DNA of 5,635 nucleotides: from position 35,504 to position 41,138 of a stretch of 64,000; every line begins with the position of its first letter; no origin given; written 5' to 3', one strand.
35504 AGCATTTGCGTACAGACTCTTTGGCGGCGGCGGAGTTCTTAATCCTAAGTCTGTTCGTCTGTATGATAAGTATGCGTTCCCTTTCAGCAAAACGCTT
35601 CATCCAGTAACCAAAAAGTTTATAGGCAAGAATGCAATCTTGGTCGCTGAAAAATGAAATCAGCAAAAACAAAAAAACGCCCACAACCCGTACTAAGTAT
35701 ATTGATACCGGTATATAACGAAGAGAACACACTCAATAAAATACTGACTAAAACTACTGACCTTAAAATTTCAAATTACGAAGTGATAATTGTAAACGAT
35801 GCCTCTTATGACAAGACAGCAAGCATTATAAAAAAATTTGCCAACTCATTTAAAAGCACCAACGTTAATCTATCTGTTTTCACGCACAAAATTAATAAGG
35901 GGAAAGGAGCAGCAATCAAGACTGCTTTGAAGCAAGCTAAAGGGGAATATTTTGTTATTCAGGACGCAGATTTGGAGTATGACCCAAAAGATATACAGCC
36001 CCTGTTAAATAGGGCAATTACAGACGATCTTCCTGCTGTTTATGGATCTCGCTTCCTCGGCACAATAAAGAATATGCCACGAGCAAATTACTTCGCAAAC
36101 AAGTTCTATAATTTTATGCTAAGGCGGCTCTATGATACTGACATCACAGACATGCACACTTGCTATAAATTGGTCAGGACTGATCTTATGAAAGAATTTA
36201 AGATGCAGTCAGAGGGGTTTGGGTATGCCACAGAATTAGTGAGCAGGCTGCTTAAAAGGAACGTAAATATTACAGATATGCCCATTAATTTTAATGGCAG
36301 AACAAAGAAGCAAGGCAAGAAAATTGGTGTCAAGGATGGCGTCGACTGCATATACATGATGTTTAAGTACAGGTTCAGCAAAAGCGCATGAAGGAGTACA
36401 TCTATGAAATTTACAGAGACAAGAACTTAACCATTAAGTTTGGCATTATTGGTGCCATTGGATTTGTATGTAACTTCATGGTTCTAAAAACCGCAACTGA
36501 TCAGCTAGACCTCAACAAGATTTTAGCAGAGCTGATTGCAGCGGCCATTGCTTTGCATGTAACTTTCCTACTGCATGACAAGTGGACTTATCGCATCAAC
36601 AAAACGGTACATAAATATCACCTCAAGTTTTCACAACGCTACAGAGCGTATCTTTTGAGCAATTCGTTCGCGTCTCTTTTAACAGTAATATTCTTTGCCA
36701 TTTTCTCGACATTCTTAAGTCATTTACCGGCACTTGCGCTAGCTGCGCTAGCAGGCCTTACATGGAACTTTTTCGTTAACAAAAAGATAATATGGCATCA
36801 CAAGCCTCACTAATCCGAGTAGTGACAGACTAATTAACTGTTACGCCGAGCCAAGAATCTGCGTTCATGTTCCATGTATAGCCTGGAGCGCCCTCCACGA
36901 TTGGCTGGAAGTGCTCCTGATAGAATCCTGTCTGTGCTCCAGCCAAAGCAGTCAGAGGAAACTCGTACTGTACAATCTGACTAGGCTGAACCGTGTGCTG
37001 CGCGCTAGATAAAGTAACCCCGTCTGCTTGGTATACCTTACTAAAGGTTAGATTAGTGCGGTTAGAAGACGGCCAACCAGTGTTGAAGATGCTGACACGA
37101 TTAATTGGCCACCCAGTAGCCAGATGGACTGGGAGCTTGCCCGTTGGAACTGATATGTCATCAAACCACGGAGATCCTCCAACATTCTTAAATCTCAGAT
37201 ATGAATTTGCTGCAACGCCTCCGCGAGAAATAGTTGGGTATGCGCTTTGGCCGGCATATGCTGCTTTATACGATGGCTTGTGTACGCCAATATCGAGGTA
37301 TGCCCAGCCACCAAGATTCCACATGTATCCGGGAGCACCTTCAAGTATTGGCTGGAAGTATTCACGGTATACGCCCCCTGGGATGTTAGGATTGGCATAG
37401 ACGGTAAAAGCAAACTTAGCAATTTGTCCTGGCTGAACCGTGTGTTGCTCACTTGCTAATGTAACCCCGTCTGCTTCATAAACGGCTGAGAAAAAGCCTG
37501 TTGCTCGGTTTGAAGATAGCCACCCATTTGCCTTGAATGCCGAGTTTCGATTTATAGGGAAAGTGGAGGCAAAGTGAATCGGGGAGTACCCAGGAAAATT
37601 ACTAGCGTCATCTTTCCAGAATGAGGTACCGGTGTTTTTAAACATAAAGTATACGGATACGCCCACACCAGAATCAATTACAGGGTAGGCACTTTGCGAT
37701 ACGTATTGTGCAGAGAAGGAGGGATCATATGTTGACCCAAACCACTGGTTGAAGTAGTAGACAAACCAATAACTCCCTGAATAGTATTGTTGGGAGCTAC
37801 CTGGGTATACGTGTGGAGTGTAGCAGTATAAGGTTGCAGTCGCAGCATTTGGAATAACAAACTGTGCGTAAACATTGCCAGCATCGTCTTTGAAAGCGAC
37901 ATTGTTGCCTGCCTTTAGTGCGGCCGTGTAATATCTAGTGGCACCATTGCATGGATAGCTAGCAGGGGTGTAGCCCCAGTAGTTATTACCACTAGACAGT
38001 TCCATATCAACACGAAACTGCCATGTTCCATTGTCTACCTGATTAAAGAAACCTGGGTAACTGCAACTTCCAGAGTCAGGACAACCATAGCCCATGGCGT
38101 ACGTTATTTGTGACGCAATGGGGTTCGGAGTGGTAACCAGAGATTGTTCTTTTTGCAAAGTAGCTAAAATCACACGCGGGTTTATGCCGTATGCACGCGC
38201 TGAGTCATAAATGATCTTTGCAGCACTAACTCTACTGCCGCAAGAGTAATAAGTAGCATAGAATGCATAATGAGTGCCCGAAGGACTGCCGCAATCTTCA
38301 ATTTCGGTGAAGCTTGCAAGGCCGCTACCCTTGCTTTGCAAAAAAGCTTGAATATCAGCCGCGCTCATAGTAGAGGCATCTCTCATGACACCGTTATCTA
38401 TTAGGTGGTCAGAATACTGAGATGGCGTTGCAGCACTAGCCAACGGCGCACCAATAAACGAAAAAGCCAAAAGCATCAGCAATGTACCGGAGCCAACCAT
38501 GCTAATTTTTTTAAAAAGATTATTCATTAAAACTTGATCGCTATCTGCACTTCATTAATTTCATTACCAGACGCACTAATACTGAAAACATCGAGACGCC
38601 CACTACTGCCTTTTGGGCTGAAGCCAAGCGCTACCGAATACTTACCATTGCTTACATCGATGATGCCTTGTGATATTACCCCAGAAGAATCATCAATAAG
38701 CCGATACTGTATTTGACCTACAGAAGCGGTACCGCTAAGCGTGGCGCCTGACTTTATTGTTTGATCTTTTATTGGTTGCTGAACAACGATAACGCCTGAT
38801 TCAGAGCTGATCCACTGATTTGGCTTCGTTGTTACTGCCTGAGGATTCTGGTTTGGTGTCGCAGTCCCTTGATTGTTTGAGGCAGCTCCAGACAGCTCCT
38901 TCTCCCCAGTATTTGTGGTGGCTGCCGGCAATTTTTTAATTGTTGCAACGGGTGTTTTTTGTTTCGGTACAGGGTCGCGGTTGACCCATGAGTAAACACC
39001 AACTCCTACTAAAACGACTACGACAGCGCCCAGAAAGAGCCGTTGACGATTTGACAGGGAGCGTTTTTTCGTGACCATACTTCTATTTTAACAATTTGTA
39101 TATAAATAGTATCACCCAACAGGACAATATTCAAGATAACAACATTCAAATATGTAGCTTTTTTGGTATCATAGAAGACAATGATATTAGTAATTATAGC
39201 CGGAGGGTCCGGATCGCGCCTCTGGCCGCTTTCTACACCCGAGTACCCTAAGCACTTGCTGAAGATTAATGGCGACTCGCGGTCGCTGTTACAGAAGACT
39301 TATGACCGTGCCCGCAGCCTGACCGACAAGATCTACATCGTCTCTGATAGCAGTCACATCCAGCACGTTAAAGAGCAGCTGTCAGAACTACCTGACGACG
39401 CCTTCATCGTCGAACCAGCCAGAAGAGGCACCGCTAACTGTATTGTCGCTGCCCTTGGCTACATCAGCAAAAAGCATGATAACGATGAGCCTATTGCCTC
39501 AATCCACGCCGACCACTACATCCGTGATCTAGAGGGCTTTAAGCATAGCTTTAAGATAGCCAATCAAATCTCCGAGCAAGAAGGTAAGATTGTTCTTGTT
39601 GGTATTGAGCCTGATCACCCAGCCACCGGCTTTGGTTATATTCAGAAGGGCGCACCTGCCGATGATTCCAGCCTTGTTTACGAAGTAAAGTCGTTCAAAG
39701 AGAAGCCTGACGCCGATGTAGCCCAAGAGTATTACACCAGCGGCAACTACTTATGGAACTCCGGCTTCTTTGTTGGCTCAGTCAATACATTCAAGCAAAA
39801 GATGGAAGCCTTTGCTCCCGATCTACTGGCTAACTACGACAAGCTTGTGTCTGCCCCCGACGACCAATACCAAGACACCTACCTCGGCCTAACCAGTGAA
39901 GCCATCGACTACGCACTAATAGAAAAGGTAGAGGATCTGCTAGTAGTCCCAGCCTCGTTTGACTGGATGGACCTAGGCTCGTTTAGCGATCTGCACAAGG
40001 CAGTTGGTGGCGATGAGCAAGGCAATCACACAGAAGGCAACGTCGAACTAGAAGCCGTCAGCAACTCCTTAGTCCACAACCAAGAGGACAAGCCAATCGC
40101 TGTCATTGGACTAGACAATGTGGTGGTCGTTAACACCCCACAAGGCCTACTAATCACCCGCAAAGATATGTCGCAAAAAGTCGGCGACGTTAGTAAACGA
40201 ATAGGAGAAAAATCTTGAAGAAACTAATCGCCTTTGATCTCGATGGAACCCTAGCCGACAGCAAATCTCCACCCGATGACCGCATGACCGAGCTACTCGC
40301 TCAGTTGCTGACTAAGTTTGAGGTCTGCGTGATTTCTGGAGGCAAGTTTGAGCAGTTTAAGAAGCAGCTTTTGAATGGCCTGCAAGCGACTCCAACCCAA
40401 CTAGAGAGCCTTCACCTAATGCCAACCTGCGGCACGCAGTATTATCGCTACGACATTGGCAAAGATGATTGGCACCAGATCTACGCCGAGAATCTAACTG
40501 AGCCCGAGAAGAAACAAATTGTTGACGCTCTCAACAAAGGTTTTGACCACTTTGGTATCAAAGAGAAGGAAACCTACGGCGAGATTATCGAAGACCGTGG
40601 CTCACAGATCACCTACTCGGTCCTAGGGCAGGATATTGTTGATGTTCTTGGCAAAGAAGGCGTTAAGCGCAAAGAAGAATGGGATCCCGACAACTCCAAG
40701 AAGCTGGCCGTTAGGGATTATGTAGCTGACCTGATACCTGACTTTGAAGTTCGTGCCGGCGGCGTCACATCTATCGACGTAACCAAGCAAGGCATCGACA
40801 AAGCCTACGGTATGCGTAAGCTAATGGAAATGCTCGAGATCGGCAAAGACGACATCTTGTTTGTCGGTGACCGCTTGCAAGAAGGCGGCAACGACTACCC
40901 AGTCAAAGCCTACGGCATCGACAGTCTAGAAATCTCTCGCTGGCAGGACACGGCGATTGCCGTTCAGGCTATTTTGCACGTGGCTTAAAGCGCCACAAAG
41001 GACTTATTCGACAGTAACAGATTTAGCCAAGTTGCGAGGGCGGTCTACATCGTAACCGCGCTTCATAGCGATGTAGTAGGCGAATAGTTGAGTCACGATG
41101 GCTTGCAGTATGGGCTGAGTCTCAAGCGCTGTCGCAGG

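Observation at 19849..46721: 27-kb surface-glycan locus built around a complete GDP-D-rhamnose pathway and a Wzm/Wzt exporter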

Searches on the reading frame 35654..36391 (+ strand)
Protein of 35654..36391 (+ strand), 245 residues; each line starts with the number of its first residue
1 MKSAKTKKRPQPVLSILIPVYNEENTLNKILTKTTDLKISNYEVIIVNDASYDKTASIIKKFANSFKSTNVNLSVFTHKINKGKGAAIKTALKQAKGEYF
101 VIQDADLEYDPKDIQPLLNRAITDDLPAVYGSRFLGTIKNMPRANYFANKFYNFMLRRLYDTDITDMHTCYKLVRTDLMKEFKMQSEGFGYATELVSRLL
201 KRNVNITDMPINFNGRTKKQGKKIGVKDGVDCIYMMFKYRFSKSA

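Call 4: search_protein_families(library=pfam, proteins=[window:35654-36391:+])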
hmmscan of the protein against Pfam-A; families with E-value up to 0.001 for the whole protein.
window:35654-36391:+ (245 aa): 3 families
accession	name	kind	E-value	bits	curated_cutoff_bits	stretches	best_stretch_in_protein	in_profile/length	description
PF00535.33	Glycos_transf_2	-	2.8e-34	118.9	23.3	1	15-181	1-166/168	Glycosyl transferase family 2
PF13641.12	Glyco_tranf_2_3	-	2.7e-11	44.4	27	1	12-186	2-177/230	Glycosyltransferase like family 2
PF10111.15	Glyco_tranf_2_2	-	4.7e-06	26.7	27.3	1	15-107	1-92/276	Glycosyltransferase like family 2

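Call 56: search_protein_families(library=ncbifam, proteins=[window:35654-36391:+], max_evalue=0.00001)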
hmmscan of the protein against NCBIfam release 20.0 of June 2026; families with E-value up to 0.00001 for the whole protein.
window:35654-36391:+ (245 aa): 20 families
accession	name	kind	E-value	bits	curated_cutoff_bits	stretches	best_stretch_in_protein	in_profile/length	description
TIGR04182.1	glyco_TIGR04182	equivalog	4.8e-27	95.1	325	1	15-239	3-217/293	S-layer glycoprotein N-glycosyltransferase AglJ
TIGR03937.1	PgaC_IcaA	equivalog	3.1e-20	72.5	422.3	1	4-121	37-150/407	poly-beta-1,6-N-acetyl-D-glucosamine synthase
NF058614.1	PPMAGASynPpgS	equivalog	4.8e-19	68.7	370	1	16-220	4-203/226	polyprenyl-phospho-N-acetylgalactosaminyl synthase PpgS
NF007482.0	PRK10073.1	equivalog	9.5e-19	67.6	423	1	11-126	5-115/334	glycosyltransferase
NF041391.1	DPhHxTase_Halo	equivalog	1.9e-17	63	375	1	20-217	3-187/213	dolichyl-phosphate hexose transferase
NF047588.1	GlcsyltransPgfSStrep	equivalog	3.8e-17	62.5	500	1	14-182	3-167/308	glycosyltransferase PgfS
NF007986.1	PRK10714.1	equivalog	1e-15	57.6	529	1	14-180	8-170/316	undecaprenyl-phosphate 4-deoxy-4-formamido-L-arabinose transferase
NF047683.1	TeichurnBiosyTuaG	equivalog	2.2e-13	50.4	400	1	10-114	4-104/252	teichuronic acid biosynthesis protein TuaG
TIGR04283.1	glyco_like_mftF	equivalog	7e-13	48.7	182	1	14-134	1-107/221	TIGR04283 family arsenosugar biosynthesis glycosyltransferase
NF038302.1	EPS_HpsE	equivalog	4e-12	45.7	300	1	14-145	3-135/307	hormogonium polysaccharide biosynthesis glycosyltransferase HpsE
NF041875.1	EPS_EpsD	equivalog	1.9e-11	43.9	370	1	14-119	1-102/325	exopolysaccharide biosynthesis glycosyltransferase EpsD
TIGR03111.1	glyc2_xrt_Gpos1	hypoth_equivalog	2.9e-11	42.8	363.95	1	8-123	45-158/439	TIGR03111 family XrtG-associated glycosyltransferase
NF053739.1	GlytfEpsEBac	equivalog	1.8e-10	40.3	450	1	12-106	1-92/265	glycosyltransferase EpsE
NF010496.0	PRK13915.1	equivalog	4.1e-10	39.2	262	1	10-119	29-140/307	glucosyl-3-phosphoglycerate synthase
NF050050.1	ProtGlycPglI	equivalog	1.3e-09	37.9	500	1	12-120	2-107/306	GalNAc(5)-diNAcBac-PP-undecaprenol beta-1,3-glucosyltransferase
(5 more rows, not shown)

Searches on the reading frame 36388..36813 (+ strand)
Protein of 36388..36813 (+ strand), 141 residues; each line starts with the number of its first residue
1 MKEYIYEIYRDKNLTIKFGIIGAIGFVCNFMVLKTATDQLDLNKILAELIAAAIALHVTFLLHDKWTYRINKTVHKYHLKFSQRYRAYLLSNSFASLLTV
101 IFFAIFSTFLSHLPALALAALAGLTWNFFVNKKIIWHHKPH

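Call 4: search_protein_families(library=pfam, proteins=[window:36388-36813:+])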
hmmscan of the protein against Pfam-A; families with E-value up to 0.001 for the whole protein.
window:36388-36813:+ (141 aa): 1 family
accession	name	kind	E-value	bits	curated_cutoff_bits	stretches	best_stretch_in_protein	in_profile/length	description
PF04138.20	GtrA_DPMS_TM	-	2.2e-14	54.1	26.1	1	17-136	1-117/117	GtrA/DPMS, transmembrane domain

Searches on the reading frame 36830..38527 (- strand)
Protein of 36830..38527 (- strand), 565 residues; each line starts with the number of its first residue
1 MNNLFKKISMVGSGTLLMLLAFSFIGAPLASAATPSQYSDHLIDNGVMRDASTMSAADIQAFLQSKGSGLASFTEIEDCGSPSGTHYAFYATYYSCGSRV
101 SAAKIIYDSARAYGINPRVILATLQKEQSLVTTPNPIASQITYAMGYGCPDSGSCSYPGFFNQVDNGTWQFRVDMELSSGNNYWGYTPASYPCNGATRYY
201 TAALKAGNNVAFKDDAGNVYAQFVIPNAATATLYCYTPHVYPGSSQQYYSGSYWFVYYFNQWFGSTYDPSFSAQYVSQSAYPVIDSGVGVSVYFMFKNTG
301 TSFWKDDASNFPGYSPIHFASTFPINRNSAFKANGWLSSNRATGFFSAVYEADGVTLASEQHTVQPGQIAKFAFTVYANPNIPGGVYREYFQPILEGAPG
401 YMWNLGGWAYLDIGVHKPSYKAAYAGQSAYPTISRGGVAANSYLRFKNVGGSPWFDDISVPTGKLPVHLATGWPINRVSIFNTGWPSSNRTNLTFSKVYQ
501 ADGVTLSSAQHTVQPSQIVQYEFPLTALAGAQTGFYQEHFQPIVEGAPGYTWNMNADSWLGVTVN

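Call 4: search_protein_families(library=pfam, proteins=[window:36830-38527:-])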
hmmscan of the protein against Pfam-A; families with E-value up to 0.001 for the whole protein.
window:36830-38527:- (565 aa): 0 families

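Call 56: search_protein_families(library=ncbifam, proteins=[window:36830-38527:-], max_evalue=0.00001)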
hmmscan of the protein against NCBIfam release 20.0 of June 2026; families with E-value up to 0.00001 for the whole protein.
window:36830-38527:- (565 aa): 0 families

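Call 63: search_solved_structures(query=window:36830-38527:-, max_evalue=1, show_alignments=2)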
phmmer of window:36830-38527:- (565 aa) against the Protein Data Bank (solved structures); distinct sequences matched with E-value up to 1: 0.

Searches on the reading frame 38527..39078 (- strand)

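Call 4: search_protein_families(library=pfam, proteins=[window:38527-39078:-])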
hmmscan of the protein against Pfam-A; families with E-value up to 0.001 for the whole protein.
window:38527-39078:- (183 aa): 1 family
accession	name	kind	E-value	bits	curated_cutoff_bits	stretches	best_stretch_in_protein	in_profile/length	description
PF10648.15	Gmad2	-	1.2e-06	29.1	25.7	1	97-172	2-85/86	Immunoglobulin-like domain of bacterial spore germination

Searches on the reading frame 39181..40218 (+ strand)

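Call 4: search_protein_families(library=pfam, proteins=[window:39181-40218:+])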
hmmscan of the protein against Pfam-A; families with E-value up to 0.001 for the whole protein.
window:39181-40218:+ (345 aa): 3 families
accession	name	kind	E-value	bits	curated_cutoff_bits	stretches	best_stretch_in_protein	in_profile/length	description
PF00483.29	NTP_transferase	-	1.4e-38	133.3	21.2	1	4-276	3-240/245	Nucleotidyl transferase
PF22640.1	ManC_GMP_beta-helix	-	5.3e-09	36.3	27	1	294-340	9-54/55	MannoseP isomerase/GMP-like beta-helix domain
PF12804.13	NTP_transf_3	-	2.7e-07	31.3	27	1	4-109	2-93/160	MobA-like NTP transferase domain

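Call 6: search_protein_families(library=ncbifam, proteins=[window:39181-40218:+], max_evalue=0.00001)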
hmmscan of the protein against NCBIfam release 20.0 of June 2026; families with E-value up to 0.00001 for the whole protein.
window:39181-40218:+ (345 aa): 4 families
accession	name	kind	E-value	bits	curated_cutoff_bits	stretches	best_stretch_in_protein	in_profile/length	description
TIGR01479.1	GMP_PMI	equivalog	1.2e-76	258.4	372.95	1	2-342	2-346/467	mannose-1-phosphate guanylyltransferase/mannose-6-phosphate isomerase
NF012004.0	PRK15460.1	equivalog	1.7e-60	205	859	1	4-341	9-355/478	mannose-1-phosphate guanyltransferase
TIGR03992.1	Arch_glmU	subfamily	3.2e-09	36.2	292.1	1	1-194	1-170/393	bifunctional sugar-1-phosphate nucleotidylyltransferase/acetyltransferase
NF010933.0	PRK14353.1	equivalog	6.5e-06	25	505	1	2-155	7-147/453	bifunctional UDP-N-acetylglucosamine diphosphorylase/glucosamine-1-phosphate N-acetyltransferase GlmU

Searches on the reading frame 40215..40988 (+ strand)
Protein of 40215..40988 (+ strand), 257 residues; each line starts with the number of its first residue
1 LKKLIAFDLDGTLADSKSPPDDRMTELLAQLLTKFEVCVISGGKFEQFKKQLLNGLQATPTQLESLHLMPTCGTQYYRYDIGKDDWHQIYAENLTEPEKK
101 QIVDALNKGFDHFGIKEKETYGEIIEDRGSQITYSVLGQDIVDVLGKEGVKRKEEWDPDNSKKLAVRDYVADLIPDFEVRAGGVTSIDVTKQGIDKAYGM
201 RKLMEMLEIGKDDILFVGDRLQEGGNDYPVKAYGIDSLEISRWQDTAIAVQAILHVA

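Call 4: search_protein_families(library=pfam, proteins=[window:40215-40988:+])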
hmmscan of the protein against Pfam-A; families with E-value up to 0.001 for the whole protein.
window:40215-40988:+ (257 aa): 3 families
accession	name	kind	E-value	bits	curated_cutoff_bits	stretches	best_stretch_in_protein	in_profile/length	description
PF08282.18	Hydrolase_3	-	1.4e-10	41.8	20.9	1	5-220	1-212/255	haloacid dehalogenase-like hydrolase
PF03332.19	PMM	-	8.1e-09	36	22.4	1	24-231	1-195/221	Eukaryotic phosphomannomutase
PF00702.32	Hydrolase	-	1.3e-07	32.7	26.4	1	3-113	2-83/191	haloacid dehalogenase-like hydrolase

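Call 6: search_protein_families(library=ncbifam, proteins=[window:40215-40988:+], max_evalue=0.00001)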
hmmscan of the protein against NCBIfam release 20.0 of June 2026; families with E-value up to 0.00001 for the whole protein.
window:40215-40988:+ (257 aa): 4 families
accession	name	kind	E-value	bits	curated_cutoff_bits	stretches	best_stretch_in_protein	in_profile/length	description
TIGR01484.1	HAD-SF-IIB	subfamily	1.5e-23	84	41.8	1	4-231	1-212/221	HAD-IIB family hydrolase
TIGR00099.1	Cof-subfamily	subfamily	5e-11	42.7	137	1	4-220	1-213/256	Cof-type HAD-IIB family hydrolase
TIGR01487.1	Pglycolate_arch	equivalog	5.3e-07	29.7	122.75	0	3-56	2-55/215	phosphoglycolate phosphatase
TIGR01482.1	SPP-subfamily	subfamily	1.9e-06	27.6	107.15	0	5-229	1-179/225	sucrose-phosphate phosphatase subfamily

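Call 24: search_solved_structures(query=window:40215-40988:+, max_evalue=0.001, show_alignments=1)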
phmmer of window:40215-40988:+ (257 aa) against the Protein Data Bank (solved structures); distinct sequences matched with E-value up to 0.001: 17.
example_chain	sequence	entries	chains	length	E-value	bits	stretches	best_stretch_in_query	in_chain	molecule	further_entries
4bnd_A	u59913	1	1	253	8.6e-48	166.3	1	1-254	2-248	ALPHA-PHOSPHOGLUCOMUTASE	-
4bnd_B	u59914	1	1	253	8.6e-48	166.2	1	1-254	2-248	ALPHA-PHOSPHOGLUCOMUTASE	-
9hn3_A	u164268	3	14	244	2.6e-10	43.4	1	3-230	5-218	Phosphomannomutase 2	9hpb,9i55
2i54_A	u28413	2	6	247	7.9e-10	41.9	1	165-254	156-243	Phosphomannomutase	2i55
2amy_A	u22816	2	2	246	5.8e-09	39.1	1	4-230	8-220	Phosphomannomutase 2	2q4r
7o0c_A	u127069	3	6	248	5.9e-09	39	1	4-230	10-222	Phosphomannomutase 2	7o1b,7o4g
7o58_A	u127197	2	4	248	6.4e-09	38.9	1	4-230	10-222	Phosphomannomutase 2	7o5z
6i5x_A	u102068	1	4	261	1.3e-08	37.9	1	4-230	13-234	Phosphomannomutase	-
3f9r_A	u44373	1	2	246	6.4e-08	35.6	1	4-253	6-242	Phosphomannomutase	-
7myv_A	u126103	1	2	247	8.8e-08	35.2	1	2-230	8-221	Phosphomannomutase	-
8b5v_A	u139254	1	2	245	1.3e-06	31.3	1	2-232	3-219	Phosphomannomutase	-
5ue7_A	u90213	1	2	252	5.1e-06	29.4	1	2-230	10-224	Phosphomannomutase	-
6cfu_A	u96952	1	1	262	5.4e-06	29.3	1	4-231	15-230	Phosphomannomutase 1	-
6cfr_A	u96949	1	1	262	5.6e-06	29.3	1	4-232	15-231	Phosphomannomutase 1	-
2fuc_A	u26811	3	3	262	5.7e-06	29.2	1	4-232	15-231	Phosphomannomutase 1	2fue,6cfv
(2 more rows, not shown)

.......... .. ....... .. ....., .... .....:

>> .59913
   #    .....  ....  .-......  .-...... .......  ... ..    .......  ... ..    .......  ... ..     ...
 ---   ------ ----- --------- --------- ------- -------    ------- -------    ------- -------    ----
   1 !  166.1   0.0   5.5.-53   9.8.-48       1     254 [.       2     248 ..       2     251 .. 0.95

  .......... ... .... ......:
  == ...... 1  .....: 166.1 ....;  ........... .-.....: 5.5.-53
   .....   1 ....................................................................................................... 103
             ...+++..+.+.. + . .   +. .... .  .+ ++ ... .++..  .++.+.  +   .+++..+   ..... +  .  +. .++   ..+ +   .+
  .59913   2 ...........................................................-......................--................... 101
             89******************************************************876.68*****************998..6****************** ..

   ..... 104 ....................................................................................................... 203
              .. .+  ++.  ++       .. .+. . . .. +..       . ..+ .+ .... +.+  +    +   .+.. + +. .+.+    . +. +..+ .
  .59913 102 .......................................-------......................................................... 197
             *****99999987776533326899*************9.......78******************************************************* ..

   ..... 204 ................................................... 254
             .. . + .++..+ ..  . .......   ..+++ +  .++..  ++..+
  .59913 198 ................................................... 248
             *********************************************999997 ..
